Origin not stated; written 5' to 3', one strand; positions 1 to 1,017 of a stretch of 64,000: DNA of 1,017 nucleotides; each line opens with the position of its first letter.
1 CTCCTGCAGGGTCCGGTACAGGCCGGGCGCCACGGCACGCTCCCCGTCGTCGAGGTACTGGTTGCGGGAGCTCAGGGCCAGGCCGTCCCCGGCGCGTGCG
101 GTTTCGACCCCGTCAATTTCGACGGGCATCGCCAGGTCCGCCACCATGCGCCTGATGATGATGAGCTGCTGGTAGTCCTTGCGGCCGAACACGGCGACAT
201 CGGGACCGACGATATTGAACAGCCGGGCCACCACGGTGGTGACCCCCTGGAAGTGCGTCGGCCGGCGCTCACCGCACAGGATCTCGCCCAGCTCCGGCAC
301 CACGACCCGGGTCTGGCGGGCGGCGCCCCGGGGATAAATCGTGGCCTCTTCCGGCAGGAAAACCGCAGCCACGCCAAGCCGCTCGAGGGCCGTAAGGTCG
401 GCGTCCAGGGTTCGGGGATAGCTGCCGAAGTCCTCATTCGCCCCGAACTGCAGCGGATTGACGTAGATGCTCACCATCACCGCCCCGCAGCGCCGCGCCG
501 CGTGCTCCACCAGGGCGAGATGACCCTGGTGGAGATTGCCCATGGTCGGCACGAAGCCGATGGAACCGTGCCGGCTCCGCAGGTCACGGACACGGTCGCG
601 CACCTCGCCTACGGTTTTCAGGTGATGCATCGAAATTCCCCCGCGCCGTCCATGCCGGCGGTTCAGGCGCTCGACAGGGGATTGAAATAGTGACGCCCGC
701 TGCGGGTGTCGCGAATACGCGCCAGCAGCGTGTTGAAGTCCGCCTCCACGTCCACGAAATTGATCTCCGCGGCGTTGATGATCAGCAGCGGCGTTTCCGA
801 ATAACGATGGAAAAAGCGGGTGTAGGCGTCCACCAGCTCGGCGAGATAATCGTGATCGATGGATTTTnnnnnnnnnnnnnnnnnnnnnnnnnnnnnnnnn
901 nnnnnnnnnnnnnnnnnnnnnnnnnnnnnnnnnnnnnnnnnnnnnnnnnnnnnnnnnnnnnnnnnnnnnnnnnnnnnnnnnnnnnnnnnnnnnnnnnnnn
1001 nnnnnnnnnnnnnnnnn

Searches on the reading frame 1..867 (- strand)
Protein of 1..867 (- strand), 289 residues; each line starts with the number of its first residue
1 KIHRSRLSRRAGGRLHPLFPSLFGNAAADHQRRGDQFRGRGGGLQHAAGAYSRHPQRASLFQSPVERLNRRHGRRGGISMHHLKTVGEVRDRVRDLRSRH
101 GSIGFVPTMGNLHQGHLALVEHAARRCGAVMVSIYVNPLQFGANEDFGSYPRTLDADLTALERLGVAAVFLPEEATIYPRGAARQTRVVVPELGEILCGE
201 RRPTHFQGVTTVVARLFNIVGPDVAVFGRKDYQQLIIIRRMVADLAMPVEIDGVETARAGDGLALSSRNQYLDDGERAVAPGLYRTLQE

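Call 54: search_protein_families(library=pfam, proteins=[window:1-867:-], max_evalue=0.0001)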
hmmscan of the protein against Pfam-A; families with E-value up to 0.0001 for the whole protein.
window:1-867:- (289 aa): 1 family
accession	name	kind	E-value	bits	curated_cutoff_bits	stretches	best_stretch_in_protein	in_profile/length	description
PF02569.21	Pantoate_ligase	-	1.7e-86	290.1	20.7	1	83-289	3-203/268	Pantoate-beta-alanine ligase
